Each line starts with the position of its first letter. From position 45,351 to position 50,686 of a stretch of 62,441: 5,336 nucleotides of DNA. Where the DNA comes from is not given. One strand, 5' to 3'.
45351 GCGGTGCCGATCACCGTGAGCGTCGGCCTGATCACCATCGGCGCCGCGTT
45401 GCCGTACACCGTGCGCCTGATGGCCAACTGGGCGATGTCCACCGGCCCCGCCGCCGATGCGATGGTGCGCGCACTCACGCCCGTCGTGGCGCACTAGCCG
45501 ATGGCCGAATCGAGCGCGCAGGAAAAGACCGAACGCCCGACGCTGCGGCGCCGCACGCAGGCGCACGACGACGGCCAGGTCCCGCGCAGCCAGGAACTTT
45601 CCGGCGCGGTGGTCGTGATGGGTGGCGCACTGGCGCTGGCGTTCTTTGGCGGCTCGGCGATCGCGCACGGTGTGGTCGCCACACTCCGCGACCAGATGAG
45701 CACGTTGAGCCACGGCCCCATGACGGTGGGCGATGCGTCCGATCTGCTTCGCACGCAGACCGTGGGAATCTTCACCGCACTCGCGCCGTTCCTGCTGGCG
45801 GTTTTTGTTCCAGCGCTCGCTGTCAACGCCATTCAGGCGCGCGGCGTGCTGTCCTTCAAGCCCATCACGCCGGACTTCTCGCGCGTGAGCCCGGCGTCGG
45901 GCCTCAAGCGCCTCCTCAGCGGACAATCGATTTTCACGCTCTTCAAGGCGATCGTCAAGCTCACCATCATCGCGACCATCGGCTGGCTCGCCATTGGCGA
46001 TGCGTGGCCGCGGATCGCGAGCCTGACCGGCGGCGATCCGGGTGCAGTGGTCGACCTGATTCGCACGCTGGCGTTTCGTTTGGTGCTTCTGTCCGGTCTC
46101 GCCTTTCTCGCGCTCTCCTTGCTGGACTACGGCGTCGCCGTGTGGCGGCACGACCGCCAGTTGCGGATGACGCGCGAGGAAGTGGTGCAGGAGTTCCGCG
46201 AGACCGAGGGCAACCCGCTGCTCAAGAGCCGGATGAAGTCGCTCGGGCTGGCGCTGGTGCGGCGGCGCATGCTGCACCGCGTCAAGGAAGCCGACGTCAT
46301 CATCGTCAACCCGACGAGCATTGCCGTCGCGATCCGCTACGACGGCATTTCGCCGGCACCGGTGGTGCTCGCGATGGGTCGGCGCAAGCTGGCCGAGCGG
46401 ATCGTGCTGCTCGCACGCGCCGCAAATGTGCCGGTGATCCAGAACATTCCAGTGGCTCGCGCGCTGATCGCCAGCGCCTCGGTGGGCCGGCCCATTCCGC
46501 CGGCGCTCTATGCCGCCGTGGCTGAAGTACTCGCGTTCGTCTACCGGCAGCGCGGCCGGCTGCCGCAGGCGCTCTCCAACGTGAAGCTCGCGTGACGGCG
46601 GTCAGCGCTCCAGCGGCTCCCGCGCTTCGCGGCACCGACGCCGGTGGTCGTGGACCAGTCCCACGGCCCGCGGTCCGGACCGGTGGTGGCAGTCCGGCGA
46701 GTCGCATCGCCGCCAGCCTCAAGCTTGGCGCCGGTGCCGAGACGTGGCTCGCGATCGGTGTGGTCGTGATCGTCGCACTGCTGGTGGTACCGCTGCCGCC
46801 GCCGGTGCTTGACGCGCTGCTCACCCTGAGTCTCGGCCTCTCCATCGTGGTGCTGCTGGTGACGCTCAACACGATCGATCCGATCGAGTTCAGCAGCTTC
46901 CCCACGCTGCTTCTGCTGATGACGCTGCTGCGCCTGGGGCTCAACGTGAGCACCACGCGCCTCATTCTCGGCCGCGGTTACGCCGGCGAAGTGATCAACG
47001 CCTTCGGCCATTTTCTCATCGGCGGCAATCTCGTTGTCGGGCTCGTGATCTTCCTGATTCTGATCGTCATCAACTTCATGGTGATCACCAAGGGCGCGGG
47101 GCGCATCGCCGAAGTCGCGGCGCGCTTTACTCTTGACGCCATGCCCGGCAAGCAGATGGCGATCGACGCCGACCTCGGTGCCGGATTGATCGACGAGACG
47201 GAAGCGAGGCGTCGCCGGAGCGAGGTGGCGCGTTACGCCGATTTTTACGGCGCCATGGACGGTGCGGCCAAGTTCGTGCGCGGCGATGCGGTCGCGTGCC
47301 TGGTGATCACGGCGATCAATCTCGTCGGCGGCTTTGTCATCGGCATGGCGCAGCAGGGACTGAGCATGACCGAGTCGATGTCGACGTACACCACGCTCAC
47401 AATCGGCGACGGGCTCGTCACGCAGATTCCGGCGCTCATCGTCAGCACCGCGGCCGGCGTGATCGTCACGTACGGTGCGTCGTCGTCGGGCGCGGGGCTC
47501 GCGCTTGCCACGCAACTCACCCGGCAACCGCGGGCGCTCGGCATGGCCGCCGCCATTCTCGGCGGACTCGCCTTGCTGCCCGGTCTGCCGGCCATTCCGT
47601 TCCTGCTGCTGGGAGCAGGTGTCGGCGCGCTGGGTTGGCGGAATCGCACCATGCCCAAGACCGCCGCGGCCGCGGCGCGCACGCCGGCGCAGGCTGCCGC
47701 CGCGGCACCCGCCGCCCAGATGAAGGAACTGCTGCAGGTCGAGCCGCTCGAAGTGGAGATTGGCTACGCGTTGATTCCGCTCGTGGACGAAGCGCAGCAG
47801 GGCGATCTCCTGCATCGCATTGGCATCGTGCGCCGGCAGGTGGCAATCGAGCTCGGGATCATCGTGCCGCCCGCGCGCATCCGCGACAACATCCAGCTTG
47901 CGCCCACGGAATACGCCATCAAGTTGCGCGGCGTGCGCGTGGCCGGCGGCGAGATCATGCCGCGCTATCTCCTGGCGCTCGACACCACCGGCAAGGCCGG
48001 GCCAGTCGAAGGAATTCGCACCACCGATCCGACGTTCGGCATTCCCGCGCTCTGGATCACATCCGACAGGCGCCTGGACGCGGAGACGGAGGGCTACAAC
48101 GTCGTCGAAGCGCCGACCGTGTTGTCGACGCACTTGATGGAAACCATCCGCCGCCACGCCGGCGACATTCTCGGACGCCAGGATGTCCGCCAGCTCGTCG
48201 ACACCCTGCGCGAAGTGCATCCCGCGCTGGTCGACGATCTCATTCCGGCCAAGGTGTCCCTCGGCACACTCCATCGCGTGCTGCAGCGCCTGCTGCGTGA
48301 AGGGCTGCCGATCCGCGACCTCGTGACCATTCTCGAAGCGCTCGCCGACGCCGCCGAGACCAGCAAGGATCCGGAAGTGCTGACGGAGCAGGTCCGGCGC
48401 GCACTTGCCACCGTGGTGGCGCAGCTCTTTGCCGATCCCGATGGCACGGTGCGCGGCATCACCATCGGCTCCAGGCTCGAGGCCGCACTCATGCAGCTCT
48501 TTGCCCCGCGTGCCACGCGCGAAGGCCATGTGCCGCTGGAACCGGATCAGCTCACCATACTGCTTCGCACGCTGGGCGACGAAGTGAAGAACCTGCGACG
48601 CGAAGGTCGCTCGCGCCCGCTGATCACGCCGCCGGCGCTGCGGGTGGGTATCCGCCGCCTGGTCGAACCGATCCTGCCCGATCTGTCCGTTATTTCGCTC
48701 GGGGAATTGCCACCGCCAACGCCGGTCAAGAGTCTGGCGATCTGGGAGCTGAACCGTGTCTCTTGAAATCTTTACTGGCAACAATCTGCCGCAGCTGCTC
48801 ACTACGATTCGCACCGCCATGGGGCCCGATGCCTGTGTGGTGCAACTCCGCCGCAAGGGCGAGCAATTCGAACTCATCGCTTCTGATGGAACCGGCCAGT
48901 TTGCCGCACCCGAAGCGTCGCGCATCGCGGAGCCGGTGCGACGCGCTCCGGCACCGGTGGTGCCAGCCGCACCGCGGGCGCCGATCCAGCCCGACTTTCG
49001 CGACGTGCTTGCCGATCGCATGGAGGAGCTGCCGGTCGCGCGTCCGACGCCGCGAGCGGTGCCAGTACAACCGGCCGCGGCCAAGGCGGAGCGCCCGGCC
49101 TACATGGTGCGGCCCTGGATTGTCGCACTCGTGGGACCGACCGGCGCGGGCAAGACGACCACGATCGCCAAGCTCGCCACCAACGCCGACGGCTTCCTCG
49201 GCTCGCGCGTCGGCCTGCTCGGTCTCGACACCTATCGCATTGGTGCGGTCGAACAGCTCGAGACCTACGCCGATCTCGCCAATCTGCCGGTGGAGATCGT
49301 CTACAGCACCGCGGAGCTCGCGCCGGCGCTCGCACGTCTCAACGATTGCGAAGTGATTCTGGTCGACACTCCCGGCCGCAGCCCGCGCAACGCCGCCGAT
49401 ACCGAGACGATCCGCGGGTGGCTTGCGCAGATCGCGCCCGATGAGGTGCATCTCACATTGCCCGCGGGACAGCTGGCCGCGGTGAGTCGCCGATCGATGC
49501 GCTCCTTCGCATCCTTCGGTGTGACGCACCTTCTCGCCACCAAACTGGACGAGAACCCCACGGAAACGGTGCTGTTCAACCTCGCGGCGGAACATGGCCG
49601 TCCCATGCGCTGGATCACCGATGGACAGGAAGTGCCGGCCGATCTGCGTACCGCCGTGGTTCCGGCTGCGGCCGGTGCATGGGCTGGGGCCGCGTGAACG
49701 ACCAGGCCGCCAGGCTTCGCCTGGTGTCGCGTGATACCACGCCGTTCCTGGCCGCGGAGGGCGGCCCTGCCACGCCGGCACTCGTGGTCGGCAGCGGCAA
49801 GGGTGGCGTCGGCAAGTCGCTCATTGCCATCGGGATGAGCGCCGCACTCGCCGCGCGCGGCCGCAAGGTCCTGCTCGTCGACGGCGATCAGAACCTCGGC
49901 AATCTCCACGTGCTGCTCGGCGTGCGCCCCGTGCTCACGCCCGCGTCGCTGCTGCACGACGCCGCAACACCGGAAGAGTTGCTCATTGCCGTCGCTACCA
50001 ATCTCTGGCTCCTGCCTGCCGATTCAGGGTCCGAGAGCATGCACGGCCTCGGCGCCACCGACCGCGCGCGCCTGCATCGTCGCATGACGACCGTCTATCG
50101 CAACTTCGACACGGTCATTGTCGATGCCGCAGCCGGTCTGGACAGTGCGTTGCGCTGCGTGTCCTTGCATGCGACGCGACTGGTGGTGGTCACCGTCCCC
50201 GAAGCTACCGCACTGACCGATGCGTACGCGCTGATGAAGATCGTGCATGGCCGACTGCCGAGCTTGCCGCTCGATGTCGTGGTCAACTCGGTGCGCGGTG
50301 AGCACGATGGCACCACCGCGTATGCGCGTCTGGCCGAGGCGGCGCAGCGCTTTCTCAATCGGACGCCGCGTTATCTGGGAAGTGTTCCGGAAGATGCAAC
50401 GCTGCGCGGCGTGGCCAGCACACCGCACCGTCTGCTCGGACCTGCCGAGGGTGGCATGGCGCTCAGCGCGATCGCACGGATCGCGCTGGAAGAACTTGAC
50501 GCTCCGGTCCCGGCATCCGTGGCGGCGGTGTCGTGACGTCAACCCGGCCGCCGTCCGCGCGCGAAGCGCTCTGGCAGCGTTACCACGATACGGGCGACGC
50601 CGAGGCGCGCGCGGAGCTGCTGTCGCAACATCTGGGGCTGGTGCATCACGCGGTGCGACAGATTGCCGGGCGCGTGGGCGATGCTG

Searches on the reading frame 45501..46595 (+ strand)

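Call 73: search_protein_families(library=pfam, proteins=[window:45501-46595:+], max_evalue=0.00001)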
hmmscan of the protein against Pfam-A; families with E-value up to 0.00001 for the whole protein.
window:45501-46595:+ (364 aa): 1 family
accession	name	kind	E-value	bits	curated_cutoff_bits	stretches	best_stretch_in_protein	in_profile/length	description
PF01312.24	Bac_export_2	-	2.9e-100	336.2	24.4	1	7-347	1-335/335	FlhB HrpN YscU SpaS Family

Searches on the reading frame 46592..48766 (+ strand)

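Call 73: search_protein_families(library=pfam, proteins=[window:46592-48766:+], max_evalue=0.00001)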
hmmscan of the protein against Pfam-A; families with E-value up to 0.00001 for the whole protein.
window:46592-48766:+ (724 aa): 1 family
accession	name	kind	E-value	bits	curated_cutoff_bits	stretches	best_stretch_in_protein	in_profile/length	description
PF00771.25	FHIPEP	-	5.4e-252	838.5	29.1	1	60-708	1-654/657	FHIPEP family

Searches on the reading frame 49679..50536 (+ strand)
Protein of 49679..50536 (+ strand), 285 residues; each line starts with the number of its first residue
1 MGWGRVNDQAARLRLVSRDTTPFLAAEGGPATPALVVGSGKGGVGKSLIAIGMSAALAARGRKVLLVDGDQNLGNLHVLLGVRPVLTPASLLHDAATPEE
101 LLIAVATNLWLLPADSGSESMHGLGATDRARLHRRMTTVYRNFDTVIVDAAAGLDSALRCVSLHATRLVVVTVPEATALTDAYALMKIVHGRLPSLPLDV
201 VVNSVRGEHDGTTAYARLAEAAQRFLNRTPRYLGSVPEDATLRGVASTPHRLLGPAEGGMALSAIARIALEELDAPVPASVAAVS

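Call 42: search_protein_families(library=pfam, proteins=[window:49679-50536:+], max_evalue=0.01)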
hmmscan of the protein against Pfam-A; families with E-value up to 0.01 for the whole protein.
window:49679-50536:+ (285 aa): 8 families
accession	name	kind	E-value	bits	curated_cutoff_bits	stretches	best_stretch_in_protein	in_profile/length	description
PF01656.29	CbiA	-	7.5e-14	52.2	25.4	1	36-242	2-115/125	CobQ/CobB/MinD/ParA nucleotide binding domain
PF13614.12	AAA_31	-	7.2e-13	49.3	27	1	37-189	6-164/177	AAA domain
PF10609.15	ParA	-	1.6e-11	44.5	27.1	1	35-189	6-160/246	NUBPL iron-transfer P-loop NTPase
PF09140.17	MipZ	-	9.6e-07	28.8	20.7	1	35-169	3-126/262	ATPase MipZ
PF06564.18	CBP_BcsQ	-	7.1e-06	26.2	21.3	1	40-177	9-150/234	Cellulose biosynthesis protein BcsQ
PF00142.24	Fer4_NifH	-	3e-05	24.1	25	1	40-83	7-50/271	4Fe-4S iron sulfur cluster binding proteins, NifH/frxC family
PF02374.21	ArsA_ATPase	-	0.00089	19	24.3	1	36-70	4-38/305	Anion-transporting ATPase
PF07015.17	VirC1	-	0.0026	17.6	24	1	37-72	6-41/231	VirC1 protein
